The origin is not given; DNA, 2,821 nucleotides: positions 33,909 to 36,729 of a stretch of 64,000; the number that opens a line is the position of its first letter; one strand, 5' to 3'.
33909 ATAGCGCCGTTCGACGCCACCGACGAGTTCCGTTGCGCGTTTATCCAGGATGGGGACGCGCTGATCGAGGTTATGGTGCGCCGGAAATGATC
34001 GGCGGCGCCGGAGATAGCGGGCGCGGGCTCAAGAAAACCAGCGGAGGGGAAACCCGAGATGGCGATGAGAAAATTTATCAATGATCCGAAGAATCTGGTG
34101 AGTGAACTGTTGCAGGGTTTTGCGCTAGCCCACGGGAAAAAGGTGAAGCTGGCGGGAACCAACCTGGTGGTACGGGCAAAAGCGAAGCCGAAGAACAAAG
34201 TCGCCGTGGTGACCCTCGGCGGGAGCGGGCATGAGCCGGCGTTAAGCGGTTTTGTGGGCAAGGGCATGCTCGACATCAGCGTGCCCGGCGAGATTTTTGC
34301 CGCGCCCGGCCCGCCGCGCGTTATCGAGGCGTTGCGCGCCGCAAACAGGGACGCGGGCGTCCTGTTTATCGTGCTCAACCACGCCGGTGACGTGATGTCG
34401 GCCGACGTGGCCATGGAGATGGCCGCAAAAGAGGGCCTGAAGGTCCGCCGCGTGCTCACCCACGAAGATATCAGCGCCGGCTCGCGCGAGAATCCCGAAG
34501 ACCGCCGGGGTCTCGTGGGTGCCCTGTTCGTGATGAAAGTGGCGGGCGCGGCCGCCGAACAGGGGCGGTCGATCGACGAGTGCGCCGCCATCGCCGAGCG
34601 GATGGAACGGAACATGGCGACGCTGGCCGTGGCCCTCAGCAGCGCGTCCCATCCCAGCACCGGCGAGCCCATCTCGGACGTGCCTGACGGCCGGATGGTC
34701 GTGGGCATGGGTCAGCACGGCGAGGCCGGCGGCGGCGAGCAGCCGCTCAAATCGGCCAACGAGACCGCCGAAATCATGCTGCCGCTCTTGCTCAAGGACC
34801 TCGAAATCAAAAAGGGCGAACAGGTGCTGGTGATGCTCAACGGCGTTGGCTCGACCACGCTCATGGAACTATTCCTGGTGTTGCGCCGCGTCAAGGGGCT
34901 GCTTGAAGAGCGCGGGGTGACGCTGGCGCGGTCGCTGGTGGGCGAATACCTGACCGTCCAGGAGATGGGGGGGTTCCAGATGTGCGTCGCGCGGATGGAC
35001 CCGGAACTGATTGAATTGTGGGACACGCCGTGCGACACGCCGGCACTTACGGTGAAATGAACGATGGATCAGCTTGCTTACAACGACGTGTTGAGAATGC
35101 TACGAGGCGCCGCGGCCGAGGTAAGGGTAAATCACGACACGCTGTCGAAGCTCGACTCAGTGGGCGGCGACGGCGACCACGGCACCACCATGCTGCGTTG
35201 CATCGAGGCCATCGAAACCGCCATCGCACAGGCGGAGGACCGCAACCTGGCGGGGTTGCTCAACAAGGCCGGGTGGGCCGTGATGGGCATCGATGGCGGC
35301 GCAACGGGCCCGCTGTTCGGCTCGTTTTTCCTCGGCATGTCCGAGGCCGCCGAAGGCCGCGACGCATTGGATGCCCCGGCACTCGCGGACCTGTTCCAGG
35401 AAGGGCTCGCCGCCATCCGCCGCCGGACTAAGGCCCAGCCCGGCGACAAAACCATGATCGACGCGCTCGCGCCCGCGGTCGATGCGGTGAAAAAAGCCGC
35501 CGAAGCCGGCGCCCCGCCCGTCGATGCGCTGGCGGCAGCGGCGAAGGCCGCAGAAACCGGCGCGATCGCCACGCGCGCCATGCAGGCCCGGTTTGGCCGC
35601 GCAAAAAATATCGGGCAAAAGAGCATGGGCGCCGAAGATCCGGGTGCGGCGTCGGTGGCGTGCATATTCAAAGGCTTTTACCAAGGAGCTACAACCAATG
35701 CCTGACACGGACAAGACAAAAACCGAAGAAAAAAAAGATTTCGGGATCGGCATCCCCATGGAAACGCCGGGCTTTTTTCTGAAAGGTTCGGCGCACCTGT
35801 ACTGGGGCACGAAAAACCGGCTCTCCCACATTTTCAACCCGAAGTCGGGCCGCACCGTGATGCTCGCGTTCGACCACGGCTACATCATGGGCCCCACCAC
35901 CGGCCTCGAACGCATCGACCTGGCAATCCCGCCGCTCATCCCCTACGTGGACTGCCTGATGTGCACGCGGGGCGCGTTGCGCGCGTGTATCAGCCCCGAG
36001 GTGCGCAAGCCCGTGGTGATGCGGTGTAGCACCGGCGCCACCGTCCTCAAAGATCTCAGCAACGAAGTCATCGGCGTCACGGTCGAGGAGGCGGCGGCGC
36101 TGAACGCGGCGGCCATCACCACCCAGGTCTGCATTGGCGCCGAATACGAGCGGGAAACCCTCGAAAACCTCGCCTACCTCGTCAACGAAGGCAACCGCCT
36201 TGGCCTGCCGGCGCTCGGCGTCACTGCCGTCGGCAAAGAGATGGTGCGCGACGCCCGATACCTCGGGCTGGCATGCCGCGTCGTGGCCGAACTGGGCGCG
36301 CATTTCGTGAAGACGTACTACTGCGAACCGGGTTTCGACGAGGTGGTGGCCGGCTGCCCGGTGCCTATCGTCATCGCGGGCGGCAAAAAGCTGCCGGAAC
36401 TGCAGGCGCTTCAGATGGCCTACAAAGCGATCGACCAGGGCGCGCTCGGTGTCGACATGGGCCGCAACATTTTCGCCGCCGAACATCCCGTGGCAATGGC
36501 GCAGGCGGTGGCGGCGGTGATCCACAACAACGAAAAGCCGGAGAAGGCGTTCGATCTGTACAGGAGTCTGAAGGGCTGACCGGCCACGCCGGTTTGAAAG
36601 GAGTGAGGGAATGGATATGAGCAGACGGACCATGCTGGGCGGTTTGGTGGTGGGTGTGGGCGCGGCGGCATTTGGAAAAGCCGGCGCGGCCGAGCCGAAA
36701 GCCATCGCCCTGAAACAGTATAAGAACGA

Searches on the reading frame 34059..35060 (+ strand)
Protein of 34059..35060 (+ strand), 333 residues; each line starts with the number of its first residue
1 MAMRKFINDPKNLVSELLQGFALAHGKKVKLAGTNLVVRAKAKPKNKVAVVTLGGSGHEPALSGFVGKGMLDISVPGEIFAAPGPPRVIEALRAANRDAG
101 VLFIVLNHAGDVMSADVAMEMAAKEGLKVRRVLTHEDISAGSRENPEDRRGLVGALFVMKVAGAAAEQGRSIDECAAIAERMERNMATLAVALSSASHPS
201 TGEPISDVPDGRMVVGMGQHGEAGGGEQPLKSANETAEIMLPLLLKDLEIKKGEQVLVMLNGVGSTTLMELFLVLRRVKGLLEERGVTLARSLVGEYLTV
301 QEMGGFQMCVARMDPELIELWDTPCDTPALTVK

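Call 32: search_protein_families(library=pfam, proteins=[window:34059-35060:+], max_evalue=0.001)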
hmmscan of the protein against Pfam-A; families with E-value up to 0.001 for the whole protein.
window:34059-35060:+ (333 aa): 1 family
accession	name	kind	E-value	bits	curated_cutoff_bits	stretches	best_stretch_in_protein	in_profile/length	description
PF02733.22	Dak1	-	4.2e-106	354.8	31.4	1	19-329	1-313/313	Dak1 domain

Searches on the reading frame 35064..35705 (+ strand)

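Call 32: search_protein_families(library=pfam, proteins=[window:35064-35705:+], max_evalue=0.001)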
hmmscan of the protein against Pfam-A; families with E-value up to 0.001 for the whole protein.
window:35064-35705:+ (213 aa): 1 family
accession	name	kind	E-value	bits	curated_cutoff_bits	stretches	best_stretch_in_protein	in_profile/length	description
PF02734.22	Dak2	-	8.6e-48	163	27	1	35-206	3-173/174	DAK2 domain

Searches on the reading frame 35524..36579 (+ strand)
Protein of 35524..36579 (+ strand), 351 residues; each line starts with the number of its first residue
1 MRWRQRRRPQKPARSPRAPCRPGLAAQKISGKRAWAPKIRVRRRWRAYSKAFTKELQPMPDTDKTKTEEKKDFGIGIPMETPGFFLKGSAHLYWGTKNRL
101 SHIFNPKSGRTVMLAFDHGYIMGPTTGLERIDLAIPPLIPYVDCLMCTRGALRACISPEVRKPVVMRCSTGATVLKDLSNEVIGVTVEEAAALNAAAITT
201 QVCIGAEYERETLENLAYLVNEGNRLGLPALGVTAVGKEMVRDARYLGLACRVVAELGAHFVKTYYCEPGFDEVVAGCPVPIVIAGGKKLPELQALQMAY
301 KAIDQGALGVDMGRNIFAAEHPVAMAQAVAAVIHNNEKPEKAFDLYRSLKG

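Call 32: search_protein_families(library=pfam, proteins=[window:35524-36579:+], max_evalue=0.001)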
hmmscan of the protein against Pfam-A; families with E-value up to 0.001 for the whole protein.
window:35524-36579:+ (351 aa): 1 family
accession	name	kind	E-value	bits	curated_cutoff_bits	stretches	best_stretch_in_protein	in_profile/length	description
PF01791.15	DeoC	-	3.2e-19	69.9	23.8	1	111-318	1-228/229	DeoC/LacD family aldolase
